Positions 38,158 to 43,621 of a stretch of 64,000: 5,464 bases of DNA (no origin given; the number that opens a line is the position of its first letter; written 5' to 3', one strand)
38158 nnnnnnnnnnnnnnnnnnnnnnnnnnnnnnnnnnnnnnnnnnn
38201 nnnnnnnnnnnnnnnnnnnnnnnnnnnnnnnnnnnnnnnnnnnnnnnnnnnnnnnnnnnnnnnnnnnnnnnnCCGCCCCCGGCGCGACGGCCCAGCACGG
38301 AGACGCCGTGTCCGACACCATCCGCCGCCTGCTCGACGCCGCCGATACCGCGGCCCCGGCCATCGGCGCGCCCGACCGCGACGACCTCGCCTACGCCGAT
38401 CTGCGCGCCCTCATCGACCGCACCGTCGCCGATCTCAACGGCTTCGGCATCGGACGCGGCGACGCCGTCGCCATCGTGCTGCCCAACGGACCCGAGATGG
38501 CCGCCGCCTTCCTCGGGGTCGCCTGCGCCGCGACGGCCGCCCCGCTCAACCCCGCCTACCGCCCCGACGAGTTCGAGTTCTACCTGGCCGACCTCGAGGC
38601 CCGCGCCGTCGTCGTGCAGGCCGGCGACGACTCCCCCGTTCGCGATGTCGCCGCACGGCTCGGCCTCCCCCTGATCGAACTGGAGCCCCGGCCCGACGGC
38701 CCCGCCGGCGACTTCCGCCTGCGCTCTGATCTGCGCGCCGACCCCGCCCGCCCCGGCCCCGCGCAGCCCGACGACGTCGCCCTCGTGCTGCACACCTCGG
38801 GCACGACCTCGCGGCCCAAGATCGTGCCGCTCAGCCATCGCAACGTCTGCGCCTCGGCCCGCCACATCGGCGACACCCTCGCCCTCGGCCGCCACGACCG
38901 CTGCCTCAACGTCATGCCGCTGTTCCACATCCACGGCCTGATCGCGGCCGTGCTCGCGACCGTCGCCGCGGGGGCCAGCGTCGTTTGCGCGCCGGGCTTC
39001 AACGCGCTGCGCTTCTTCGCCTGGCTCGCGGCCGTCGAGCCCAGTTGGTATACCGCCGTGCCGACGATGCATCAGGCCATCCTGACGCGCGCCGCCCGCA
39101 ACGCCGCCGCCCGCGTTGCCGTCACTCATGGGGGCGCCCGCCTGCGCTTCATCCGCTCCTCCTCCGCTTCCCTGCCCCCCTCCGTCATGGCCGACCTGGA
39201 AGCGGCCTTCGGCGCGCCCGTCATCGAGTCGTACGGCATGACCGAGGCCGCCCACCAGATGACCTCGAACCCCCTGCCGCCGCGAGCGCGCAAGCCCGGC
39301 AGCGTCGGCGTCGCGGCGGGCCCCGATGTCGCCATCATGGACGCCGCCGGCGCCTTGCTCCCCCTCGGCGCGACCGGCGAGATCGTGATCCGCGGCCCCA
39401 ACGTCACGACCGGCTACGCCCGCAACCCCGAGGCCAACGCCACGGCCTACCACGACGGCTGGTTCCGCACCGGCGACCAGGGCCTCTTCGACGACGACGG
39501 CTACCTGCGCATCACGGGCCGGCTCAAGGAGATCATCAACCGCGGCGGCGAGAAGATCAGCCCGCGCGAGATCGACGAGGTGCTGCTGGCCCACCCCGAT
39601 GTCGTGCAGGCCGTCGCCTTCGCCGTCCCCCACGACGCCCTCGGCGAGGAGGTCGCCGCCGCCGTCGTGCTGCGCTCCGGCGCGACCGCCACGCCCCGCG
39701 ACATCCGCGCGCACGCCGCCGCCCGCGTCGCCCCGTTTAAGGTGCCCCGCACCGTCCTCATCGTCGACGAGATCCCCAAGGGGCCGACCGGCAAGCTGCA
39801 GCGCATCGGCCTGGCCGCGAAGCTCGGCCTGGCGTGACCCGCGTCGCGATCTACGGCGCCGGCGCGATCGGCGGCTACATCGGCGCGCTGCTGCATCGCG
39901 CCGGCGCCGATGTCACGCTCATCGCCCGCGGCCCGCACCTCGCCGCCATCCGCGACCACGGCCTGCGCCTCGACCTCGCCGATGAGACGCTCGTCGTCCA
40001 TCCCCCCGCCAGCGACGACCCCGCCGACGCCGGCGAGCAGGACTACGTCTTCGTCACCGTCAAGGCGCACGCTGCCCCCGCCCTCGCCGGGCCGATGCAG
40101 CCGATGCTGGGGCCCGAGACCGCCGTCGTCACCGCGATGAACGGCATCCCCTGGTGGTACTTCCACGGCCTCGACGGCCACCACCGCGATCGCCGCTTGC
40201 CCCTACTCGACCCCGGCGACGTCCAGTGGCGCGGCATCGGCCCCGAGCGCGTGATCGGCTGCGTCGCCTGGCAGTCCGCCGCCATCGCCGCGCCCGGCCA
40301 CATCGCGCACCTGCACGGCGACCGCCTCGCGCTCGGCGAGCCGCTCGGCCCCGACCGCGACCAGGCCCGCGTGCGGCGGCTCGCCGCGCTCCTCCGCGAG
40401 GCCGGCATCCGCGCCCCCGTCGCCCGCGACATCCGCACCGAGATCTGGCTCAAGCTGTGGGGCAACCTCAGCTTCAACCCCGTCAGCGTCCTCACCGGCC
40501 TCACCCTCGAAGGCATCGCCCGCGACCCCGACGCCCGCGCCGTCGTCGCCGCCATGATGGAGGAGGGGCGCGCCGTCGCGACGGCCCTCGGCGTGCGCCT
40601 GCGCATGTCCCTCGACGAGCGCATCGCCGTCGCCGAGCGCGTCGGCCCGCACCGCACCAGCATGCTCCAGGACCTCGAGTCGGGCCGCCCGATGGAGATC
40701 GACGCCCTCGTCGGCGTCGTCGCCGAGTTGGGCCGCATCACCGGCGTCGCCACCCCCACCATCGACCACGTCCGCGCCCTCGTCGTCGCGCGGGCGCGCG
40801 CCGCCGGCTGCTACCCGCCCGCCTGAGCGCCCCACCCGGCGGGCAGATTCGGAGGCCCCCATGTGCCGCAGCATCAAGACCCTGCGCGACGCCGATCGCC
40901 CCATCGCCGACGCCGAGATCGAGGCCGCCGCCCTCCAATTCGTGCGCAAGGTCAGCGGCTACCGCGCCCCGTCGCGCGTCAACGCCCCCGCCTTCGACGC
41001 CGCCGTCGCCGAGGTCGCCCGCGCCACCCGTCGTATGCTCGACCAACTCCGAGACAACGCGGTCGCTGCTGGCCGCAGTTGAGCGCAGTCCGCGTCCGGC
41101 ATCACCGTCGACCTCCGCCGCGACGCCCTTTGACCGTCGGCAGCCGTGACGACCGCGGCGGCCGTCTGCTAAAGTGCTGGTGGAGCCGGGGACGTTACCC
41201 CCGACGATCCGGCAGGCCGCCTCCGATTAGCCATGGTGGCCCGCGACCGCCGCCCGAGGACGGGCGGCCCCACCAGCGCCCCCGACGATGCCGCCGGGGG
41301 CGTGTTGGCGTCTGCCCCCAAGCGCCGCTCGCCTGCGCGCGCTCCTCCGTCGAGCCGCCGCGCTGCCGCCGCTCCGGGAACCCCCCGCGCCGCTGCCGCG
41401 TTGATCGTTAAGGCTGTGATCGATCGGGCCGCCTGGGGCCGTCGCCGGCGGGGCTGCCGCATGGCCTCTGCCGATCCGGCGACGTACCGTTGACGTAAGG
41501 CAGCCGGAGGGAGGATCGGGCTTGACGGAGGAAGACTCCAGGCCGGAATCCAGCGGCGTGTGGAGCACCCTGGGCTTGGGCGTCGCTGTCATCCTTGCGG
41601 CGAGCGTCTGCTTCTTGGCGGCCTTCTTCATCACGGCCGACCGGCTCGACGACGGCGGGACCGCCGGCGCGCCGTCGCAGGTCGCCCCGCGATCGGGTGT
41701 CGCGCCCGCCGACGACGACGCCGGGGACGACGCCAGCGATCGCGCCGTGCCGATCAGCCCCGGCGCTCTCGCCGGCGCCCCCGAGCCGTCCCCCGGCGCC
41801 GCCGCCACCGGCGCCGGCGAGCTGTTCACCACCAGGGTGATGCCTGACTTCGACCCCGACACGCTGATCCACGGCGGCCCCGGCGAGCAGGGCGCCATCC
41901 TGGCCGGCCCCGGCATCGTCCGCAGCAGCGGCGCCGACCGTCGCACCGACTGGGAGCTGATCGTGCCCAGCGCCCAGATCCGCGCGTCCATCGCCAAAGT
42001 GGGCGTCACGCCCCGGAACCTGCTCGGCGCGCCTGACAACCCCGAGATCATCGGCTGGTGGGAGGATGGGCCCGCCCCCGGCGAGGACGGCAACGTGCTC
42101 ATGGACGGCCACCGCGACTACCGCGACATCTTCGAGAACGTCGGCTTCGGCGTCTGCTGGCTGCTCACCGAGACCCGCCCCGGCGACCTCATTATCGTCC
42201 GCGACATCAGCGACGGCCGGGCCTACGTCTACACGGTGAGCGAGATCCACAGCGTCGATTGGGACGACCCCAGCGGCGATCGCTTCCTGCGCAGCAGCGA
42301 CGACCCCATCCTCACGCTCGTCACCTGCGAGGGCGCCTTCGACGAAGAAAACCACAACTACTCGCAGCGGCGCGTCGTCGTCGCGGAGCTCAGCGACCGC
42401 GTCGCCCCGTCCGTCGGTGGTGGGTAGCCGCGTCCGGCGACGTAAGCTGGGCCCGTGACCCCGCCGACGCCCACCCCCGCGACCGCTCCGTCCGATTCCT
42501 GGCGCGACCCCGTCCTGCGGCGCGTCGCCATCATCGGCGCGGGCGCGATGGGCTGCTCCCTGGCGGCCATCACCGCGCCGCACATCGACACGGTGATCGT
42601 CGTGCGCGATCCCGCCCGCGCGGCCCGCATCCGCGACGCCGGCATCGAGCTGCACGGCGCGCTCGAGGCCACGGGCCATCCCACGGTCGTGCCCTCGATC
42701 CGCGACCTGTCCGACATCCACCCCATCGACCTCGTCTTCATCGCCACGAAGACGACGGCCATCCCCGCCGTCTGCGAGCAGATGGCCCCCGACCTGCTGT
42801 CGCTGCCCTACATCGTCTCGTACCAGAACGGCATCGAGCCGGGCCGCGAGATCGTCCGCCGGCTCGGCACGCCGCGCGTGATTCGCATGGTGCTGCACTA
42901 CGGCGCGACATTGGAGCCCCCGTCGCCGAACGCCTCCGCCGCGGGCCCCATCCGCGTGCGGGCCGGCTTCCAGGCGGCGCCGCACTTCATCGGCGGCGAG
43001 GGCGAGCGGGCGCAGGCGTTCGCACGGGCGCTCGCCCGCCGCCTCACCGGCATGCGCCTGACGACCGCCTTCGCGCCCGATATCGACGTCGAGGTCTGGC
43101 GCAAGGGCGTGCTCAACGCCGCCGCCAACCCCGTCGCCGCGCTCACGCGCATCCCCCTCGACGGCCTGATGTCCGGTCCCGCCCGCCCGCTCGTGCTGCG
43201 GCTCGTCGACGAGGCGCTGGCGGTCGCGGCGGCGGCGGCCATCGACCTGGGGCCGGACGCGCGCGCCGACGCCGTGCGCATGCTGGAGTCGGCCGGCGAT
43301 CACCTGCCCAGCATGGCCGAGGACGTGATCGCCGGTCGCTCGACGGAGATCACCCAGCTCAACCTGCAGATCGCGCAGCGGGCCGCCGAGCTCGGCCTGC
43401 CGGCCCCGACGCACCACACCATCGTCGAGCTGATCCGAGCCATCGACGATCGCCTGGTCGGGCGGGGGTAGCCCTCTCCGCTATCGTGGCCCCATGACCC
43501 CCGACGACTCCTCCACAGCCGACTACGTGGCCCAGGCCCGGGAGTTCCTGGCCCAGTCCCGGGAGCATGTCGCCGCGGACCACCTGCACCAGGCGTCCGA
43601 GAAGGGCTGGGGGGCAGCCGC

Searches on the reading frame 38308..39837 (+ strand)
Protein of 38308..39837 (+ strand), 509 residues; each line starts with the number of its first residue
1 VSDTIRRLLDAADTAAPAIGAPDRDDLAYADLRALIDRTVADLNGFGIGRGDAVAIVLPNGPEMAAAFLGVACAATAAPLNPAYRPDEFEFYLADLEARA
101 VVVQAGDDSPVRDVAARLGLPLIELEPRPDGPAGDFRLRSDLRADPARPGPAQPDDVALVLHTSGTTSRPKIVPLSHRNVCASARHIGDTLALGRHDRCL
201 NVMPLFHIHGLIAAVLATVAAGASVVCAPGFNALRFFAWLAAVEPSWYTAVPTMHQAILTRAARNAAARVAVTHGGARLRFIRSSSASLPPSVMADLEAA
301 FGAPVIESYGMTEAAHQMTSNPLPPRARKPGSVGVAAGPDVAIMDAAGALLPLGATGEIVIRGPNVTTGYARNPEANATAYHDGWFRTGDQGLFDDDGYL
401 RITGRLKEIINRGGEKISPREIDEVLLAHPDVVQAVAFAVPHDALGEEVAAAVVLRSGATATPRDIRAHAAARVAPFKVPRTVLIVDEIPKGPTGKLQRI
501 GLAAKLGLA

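Call 92: search_protein_families(library=pfam, max_evalue=0.001, proteins=[window:38308-39837:+])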
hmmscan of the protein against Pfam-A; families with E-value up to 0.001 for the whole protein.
window:38308-39837:+ (509 aa): 2 families
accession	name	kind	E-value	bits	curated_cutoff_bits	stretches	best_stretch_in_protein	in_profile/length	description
PF00501.34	AMP-binding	-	3.6e-74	250.3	29.9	1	22-370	17-383/384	AMP-binding enzyme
PF13193.12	AMP-binding_C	-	1.9e-17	64.4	24.5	1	421-496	1-76/76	AMP-binding enzyme C-terminal domain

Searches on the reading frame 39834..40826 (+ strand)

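Call 92: search_protein_families(library=pfam, max_evalue=0.001, proteins=[window:39834-40826:+])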
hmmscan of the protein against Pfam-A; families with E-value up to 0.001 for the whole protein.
window:39834-40826:+ (330 aa): 4 families
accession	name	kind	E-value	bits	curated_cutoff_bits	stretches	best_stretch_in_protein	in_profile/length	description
PF08546.17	ApbA_C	-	1.7e-30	106.4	22.7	1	199-317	1-121/125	Ketopantoate reductase PanE/ApbA C terminal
PF02558.23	ApbA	-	1.6e-29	102.9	22.2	1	4-169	1-147/150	Ketopantoate reductase PanE/ApbA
PF03807.23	F420_oxidored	-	0.00073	20.5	21.6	0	3-104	1-94/94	NADP oxidoreductase coenzyme F420-dependent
PF00070.33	Pyr_redox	-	0.00077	20.4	22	0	3-37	1-35/82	Pyridine nucleotide-disulphide oxidoreductase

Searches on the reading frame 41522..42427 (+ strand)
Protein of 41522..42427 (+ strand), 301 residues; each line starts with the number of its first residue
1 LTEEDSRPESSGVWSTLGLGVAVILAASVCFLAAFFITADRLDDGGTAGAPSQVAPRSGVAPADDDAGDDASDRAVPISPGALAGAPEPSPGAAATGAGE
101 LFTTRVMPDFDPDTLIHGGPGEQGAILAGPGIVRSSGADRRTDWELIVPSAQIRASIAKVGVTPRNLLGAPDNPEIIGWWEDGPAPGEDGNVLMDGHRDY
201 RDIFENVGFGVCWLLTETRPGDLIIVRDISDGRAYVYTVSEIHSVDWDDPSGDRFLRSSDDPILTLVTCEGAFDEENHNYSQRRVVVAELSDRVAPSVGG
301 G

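Call 92: search_protein_families(library=pfam, max_evalue=0.001, proteins=[window:41522-42427:+])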
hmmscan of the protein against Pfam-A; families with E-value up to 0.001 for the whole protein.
window:41522-42427:+ (301 aa): 1 family
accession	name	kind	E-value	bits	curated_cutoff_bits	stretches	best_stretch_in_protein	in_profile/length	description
PF04203.18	Sortase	-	1.3e-17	64.2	26.6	1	147-290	2-124/125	Sortase domain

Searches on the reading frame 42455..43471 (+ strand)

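Call 92: search_protein_families(library=pfam, max_evalue=0.001, proteins=[window:42455-43471:+])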
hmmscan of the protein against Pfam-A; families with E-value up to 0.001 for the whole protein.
window:42455-43471:+ (338 aa): 4 families
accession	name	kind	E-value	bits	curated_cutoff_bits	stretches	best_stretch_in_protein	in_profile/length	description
PF08546.17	ApbA_C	-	1.1e-26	94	22.7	1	209-330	1-124/125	Ketopantoate reductase PanE/ApbA C terminal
PF02558.23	ApbA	-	5e-18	65.6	22.2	1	24-156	1-132/150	Ketopantoate reductase PanE/ApbA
PF01210.29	NAD_Gly3P_dh_N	-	6.7e-07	29.8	23.1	1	24-131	2-110/158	NAD-dependent glycerol-3-phosphate dehydrogenase N-terminus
PF03807.23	F420_oxidored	-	1.7e-06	28.9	21.6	1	23-126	1-94/94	NADP oxidoreductase coenzyme F420-dependent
